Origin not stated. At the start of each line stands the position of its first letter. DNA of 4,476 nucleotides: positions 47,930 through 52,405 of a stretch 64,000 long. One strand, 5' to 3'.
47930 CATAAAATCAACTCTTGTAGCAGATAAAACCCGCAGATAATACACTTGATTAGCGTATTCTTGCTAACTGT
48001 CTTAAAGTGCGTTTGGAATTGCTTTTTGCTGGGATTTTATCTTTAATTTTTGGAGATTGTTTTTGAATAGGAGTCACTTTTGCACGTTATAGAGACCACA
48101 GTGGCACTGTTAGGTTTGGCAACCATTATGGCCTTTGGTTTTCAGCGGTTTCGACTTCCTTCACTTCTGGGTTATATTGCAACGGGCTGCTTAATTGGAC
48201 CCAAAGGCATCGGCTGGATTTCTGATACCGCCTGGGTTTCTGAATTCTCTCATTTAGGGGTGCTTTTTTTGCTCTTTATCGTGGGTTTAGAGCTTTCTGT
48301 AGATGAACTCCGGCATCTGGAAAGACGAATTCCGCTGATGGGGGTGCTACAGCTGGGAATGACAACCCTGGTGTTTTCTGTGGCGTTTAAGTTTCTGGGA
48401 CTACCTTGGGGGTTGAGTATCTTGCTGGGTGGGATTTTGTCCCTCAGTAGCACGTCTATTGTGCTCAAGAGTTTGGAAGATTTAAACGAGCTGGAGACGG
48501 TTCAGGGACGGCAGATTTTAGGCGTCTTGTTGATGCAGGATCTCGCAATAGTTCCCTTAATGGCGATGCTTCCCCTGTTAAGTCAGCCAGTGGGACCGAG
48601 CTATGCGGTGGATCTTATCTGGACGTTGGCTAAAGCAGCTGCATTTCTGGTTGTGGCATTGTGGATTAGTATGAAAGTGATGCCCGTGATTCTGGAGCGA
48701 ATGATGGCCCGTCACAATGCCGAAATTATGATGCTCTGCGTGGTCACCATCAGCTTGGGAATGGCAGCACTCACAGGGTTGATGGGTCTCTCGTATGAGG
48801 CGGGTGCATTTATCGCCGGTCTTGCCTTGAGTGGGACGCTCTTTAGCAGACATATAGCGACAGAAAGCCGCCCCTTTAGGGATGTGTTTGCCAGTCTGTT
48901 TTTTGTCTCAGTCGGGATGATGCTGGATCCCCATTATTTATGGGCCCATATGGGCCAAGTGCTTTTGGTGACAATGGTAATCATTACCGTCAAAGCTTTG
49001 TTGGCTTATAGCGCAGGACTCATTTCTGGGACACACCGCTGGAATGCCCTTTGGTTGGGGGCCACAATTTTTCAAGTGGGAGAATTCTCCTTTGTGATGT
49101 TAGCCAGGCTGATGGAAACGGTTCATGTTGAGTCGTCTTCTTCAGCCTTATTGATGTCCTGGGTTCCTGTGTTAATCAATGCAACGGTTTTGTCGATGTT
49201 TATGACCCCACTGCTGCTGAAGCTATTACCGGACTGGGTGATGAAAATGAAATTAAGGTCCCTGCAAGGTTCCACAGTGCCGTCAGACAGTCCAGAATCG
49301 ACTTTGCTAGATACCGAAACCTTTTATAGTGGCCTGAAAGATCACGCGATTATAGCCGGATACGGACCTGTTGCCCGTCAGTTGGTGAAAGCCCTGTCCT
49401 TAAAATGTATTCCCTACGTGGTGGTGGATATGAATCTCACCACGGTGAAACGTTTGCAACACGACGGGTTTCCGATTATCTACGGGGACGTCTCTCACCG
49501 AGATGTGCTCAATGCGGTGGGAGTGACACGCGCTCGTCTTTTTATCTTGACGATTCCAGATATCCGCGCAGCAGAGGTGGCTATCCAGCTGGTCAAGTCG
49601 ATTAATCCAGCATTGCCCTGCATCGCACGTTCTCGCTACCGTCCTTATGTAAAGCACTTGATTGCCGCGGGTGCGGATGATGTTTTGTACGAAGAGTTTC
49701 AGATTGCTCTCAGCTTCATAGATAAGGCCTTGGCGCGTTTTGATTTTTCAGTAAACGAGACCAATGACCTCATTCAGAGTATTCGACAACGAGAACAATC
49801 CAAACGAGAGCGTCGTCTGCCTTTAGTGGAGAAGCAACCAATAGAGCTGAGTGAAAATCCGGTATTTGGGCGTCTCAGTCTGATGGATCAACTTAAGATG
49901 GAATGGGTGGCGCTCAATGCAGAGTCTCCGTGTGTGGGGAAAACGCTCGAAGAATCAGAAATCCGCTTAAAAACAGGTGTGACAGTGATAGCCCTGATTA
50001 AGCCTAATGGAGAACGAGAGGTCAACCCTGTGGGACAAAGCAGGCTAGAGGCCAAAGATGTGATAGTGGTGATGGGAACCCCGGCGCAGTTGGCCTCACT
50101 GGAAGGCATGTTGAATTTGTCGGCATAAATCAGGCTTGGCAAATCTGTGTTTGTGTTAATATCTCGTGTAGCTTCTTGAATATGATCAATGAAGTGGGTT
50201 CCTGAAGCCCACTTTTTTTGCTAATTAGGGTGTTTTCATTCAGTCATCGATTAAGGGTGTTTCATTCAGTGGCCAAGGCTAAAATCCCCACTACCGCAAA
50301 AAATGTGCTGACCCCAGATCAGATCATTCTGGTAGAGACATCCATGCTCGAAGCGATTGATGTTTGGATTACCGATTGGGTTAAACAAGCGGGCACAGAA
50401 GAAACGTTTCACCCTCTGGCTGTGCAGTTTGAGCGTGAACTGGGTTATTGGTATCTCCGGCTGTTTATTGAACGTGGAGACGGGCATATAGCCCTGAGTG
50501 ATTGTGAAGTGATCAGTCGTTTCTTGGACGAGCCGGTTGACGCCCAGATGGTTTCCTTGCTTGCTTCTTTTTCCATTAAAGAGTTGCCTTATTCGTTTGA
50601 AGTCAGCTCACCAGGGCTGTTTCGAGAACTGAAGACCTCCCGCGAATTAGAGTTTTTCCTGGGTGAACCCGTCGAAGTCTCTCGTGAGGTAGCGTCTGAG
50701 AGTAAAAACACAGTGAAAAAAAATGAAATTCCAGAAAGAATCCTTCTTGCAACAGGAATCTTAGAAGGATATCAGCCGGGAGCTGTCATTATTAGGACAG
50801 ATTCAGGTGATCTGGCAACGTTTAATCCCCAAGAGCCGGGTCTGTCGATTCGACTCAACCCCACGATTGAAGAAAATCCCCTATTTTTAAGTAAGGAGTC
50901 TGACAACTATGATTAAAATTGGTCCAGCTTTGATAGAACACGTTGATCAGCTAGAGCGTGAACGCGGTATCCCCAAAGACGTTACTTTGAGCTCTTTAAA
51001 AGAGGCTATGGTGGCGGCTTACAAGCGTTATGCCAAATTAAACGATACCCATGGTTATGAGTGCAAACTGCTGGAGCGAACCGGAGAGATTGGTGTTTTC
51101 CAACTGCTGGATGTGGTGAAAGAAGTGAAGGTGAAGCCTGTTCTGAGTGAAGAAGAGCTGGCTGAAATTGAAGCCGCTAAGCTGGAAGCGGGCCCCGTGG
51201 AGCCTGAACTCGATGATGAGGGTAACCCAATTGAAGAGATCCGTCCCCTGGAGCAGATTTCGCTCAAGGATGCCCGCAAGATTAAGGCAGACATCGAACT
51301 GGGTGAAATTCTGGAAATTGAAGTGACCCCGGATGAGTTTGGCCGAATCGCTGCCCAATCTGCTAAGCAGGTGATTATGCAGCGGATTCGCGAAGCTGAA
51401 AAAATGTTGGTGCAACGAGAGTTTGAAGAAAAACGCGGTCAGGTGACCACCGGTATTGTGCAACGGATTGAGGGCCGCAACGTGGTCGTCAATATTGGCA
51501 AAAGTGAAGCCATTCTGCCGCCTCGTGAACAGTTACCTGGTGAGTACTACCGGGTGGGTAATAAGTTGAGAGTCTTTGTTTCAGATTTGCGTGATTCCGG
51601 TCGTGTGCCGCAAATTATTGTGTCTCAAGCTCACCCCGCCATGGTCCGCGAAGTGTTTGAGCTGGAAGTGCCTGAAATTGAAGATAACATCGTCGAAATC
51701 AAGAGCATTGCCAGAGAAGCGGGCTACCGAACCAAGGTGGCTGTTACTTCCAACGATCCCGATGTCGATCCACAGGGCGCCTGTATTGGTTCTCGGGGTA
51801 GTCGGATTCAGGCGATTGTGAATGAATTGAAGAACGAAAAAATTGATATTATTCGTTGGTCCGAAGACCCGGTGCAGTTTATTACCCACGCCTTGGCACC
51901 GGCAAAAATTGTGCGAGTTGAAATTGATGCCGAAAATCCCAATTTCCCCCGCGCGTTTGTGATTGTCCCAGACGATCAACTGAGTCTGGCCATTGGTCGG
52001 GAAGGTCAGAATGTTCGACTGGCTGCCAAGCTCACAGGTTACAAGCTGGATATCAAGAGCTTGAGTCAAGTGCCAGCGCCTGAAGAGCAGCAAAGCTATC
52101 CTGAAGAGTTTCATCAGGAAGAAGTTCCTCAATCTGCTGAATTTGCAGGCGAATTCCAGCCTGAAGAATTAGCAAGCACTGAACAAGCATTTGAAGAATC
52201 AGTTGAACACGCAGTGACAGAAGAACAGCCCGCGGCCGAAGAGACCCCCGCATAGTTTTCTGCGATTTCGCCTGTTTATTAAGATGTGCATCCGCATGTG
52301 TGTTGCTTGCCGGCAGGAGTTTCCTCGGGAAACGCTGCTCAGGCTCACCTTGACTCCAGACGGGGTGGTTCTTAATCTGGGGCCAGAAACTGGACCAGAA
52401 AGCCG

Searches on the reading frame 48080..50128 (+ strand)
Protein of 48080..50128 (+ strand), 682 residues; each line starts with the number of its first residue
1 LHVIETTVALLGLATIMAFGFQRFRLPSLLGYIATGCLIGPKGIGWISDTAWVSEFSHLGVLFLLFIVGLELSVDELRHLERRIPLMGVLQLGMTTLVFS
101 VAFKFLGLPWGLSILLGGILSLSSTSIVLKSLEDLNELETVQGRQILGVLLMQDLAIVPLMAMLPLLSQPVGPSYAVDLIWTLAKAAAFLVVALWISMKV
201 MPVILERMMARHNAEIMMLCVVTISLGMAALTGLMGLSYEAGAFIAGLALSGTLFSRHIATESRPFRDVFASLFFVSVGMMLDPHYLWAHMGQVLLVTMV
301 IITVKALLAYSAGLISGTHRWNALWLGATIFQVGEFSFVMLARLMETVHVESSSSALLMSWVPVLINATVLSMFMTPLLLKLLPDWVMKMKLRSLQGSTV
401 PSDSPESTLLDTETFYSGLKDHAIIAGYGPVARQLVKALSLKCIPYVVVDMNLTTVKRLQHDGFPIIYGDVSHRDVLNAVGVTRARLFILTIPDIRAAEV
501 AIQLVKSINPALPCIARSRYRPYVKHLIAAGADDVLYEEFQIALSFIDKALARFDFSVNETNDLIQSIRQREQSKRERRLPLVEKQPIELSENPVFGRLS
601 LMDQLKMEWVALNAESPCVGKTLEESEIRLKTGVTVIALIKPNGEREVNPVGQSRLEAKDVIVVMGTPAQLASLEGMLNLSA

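Call 14: search_protein_families(library=pfam, proteins=[window:48080-50128:+], max_evalue=0.001)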
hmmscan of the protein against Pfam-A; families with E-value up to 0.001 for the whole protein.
window:48080-50128:+ (682 aa): 3 families
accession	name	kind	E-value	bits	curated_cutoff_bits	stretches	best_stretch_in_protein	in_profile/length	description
PF00999.27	Na_H_Exchanger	-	5.9e-54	183.8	26.2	1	14-379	4-373/375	Sodium/hydrogen exchanger, transmembrane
PF02254.24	TrkA_N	-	5.3e-23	82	23.8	1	424-537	2-115/116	TrkA-N domain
PF02080.26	TrkA_C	-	1.5e-13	50.9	27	1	608-675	2-67/71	TrkA-C domain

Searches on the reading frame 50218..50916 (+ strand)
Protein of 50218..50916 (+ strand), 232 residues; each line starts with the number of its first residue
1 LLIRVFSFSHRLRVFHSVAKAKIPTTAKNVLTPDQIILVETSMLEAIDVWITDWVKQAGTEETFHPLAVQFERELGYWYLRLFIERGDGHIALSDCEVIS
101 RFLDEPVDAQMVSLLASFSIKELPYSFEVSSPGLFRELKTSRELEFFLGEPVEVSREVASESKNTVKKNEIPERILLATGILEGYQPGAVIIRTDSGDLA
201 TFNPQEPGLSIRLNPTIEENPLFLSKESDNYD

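Call 14: search_protein_families(library=pfam, proteins=[window:50218-50916:+], max_evalue=0.001)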
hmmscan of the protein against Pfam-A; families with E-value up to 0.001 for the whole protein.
window:50218-50916:+ (232 aa): 1 family
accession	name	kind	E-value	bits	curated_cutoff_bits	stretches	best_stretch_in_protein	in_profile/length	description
PF02576.22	RimP_N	-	3.8e-09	37.2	22.7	1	64-134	11-72/73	RimP N-terminal domain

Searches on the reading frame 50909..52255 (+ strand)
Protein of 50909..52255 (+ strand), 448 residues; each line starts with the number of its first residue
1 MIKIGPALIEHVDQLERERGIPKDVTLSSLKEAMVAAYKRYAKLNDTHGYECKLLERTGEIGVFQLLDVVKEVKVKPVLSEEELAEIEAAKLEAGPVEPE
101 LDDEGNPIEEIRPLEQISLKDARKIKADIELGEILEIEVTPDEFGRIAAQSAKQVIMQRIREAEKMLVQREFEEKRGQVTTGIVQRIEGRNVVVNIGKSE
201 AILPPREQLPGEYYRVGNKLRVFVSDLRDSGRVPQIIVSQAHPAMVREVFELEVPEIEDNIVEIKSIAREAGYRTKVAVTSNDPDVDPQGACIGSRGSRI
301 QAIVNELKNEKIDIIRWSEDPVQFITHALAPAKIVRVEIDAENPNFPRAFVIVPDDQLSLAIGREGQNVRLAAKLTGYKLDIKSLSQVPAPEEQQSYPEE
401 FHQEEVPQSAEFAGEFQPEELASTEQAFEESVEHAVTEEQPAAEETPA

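Call 56: search_protein_families(library=pfam, proteins=[window:50909-52255:+], max_evalue=0.00001)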
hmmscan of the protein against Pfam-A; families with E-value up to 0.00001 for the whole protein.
window:50909-52255:+ (448 aa): 2 families
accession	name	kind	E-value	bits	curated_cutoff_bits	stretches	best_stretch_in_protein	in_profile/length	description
PF08529.16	NusA_N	-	1.1e-29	103.4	23.8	1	8-165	2-118/119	NusA N-terminal domain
PF13184.12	KH_5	-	1.4e-29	102.4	27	1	271-339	1-69/69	NusA-like KH domain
